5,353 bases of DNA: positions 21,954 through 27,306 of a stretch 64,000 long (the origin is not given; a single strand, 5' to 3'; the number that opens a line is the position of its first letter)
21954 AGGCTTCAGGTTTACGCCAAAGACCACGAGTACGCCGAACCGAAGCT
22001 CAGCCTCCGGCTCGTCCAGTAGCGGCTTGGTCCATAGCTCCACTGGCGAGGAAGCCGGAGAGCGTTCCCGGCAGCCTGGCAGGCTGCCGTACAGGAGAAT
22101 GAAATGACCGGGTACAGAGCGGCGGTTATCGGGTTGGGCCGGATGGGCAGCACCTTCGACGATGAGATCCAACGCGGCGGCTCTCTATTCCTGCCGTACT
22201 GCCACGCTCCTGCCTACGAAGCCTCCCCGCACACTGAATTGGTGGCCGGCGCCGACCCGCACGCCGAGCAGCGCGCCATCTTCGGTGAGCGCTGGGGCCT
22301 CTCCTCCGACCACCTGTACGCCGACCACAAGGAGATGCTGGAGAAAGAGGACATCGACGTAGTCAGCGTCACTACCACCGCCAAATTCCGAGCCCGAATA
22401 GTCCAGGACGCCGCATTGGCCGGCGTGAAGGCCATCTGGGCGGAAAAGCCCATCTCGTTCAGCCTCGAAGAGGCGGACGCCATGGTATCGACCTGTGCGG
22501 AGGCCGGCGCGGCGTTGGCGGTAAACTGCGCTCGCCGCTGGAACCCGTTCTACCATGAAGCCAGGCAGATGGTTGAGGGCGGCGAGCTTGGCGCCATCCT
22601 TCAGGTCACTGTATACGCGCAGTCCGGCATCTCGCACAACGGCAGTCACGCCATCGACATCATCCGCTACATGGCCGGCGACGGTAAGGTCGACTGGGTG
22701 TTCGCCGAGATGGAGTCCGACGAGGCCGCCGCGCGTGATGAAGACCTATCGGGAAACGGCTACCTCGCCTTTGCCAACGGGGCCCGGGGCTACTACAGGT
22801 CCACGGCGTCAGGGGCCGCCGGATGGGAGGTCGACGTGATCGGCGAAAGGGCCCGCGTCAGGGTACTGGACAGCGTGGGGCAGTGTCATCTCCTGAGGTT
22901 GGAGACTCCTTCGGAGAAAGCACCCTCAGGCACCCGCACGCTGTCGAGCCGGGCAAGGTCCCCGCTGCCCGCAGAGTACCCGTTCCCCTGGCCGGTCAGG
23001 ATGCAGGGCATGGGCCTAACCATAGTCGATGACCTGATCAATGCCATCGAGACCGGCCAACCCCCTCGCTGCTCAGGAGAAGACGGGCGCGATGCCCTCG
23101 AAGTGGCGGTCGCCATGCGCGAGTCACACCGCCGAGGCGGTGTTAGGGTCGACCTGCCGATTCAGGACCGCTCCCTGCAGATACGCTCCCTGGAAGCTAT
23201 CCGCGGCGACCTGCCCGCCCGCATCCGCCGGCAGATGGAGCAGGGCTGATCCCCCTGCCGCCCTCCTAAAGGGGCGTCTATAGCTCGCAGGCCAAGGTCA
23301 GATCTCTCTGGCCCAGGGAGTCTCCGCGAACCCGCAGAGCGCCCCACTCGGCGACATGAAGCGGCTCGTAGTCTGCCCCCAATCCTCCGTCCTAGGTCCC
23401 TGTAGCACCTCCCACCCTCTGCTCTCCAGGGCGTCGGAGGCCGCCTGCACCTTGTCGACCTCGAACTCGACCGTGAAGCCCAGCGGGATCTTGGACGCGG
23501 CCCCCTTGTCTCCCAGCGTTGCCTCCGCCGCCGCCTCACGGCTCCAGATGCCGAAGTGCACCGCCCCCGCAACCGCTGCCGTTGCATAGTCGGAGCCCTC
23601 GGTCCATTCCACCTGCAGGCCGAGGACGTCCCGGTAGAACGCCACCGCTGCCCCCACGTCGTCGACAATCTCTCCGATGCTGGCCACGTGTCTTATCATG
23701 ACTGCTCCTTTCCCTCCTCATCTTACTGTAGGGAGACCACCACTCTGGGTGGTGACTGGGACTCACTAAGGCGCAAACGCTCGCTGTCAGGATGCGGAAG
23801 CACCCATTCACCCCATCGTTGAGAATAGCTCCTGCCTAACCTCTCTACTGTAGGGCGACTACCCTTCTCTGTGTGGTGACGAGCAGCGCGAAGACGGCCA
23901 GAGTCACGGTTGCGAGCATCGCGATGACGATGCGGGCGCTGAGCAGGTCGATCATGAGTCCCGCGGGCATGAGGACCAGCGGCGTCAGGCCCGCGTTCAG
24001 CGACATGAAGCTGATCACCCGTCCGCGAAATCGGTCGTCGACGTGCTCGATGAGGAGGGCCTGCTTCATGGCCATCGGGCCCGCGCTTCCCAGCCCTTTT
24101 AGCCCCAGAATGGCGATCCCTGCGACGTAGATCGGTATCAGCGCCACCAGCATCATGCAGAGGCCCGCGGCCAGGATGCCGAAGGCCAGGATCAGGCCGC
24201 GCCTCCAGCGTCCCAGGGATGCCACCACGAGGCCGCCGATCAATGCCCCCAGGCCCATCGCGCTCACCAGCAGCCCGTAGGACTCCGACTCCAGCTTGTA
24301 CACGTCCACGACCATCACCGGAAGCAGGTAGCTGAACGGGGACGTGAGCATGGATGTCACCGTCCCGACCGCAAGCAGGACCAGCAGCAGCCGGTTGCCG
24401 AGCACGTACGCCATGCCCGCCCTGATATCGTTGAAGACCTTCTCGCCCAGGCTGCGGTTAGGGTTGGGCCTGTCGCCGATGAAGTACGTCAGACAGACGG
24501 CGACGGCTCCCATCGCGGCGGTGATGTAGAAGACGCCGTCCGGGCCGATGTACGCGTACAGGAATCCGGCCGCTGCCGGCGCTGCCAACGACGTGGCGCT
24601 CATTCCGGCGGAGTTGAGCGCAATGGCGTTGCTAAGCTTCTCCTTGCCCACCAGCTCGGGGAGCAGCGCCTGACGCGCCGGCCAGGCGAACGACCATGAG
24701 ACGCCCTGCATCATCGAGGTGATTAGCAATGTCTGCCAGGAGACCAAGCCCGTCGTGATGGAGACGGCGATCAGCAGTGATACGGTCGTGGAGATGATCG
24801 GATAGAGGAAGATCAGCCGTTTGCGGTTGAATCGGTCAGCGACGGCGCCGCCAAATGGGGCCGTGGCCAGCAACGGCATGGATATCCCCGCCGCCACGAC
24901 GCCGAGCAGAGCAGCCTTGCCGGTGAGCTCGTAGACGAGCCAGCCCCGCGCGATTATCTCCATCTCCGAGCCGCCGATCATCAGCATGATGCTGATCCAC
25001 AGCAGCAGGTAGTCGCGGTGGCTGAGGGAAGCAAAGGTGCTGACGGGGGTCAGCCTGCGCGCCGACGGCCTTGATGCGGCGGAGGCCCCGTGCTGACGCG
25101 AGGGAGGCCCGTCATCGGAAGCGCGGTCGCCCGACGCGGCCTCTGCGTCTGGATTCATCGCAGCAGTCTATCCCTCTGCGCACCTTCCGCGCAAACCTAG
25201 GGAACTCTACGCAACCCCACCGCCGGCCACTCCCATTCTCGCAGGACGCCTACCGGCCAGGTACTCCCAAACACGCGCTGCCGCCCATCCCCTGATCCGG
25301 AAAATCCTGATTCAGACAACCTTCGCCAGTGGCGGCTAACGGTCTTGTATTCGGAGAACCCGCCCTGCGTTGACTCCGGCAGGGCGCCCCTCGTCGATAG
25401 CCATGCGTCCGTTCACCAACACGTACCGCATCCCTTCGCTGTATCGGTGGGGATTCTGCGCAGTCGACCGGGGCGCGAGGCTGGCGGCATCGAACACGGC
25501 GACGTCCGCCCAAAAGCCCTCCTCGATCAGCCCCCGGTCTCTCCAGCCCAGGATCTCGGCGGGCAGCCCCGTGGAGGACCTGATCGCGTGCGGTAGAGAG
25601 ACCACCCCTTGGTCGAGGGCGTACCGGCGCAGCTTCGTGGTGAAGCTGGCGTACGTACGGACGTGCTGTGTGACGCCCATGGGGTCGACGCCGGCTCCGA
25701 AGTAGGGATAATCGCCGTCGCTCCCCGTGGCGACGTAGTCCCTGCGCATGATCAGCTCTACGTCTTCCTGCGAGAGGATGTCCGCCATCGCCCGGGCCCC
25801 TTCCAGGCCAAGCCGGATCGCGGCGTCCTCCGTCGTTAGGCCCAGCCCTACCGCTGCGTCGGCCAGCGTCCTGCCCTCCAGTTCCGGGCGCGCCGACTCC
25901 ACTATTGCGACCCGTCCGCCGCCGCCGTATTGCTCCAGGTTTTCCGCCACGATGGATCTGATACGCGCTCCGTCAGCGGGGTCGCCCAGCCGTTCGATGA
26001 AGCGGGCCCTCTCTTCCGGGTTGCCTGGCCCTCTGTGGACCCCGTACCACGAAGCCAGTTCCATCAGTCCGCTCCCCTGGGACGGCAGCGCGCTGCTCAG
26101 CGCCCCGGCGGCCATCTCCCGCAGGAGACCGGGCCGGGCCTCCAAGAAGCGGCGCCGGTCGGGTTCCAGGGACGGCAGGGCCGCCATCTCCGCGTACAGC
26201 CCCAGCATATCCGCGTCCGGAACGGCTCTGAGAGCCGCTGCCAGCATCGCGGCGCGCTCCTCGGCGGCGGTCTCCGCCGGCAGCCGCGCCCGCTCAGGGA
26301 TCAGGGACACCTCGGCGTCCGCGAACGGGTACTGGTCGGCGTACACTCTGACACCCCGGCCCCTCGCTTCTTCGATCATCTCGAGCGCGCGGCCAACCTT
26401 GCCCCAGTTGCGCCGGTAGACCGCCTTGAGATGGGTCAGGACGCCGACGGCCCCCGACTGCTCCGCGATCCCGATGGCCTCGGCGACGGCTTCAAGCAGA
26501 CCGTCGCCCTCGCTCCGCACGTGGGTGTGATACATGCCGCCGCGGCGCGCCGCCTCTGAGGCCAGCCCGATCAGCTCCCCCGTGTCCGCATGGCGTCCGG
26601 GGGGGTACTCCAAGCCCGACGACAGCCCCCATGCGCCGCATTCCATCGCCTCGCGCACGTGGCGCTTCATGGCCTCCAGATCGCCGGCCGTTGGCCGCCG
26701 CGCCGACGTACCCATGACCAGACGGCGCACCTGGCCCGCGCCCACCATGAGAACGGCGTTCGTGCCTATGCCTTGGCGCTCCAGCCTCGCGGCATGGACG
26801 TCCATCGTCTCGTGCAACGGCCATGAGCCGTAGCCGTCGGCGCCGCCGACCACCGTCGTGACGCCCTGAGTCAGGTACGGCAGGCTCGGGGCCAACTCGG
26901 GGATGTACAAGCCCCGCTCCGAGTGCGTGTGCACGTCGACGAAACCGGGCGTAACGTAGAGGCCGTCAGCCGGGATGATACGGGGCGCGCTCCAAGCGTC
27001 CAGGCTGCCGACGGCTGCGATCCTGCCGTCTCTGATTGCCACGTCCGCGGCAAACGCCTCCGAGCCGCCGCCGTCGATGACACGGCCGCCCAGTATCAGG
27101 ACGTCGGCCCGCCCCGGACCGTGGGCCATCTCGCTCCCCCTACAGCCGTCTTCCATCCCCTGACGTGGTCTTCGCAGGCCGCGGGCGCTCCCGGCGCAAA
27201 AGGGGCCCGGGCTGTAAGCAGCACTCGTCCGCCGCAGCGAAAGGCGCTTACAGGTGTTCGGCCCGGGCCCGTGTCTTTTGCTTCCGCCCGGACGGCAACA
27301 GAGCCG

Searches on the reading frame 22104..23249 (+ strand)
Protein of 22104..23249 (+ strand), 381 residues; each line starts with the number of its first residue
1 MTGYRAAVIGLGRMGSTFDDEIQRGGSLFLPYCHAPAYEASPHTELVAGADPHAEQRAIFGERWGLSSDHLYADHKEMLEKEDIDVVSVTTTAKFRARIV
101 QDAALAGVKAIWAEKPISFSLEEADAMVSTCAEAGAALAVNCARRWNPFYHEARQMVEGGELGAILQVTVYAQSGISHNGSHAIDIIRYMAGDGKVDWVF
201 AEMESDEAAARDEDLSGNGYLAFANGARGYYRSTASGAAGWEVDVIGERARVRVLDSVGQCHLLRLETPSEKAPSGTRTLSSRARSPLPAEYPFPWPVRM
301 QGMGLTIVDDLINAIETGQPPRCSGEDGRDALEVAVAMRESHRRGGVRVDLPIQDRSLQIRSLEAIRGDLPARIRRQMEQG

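Call 40: search_protein_families(library=pfam, proteins=[window:22104-23249:+], max_evalue=0.00001)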
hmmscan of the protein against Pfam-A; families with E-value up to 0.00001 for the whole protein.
window:22104-23249:+ (381 aa): 3 families
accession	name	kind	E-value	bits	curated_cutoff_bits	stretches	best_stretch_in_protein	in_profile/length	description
PF01408.29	GFO_IDH_MocA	-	1.8e-17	64.6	24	1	5-141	2-119/120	Oxidoreductase family, NAD-binding Rossmann fold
PF02894.22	GFO_IDH_MocA_C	-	3.3e-13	50.4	22.9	1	177-349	44-216/218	Oxidoreductase family, C-terminal alpha/beta domain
PF22725.1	GFO_IDH_MocA_C3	-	4.7e-09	36.8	27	1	179-252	49-123/124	GFO/IDH/MocA C-terminal domain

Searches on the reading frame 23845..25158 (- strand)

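Call 40: search_protein_families(library=pfam, proteins=[window:23845-25158:-], max_evalue=0.00001)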
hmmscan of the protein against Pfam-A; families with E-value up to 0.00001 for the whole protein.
window:23845-25158:- (437 aa): 2 families
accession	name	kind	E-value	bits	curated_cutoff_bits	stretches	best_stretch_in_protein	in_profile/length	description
PF07690.21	MFS_1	-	1.4e-43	149.6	33.4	2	53-387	1-337/347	Major Facilitator Superfamily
PF05977.19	MFS_3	-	1.9e-36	126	27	1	40-356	2-319/524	Transmembrane secretion effector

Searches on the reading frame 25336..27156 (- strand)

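Call 40: search_protein_families(library=pfam, proteins=[window:25336-27156:-], max_evalue=0.00001)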
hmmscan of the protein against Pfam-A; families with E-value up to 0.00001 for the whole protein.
window:25336-27156:- (606 aa): 2 families
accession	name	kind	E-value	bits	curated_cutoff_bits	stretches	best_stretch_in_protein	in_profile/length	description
PF07969.17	Amidohydro_3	-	6.2e-20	72.5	29.7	2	495-585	380-470/472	Amidohydrolase family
PF01979.26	Amidohydro_1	-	1e-11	45.1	25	0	459-561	237-321/345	Amidohydrolase family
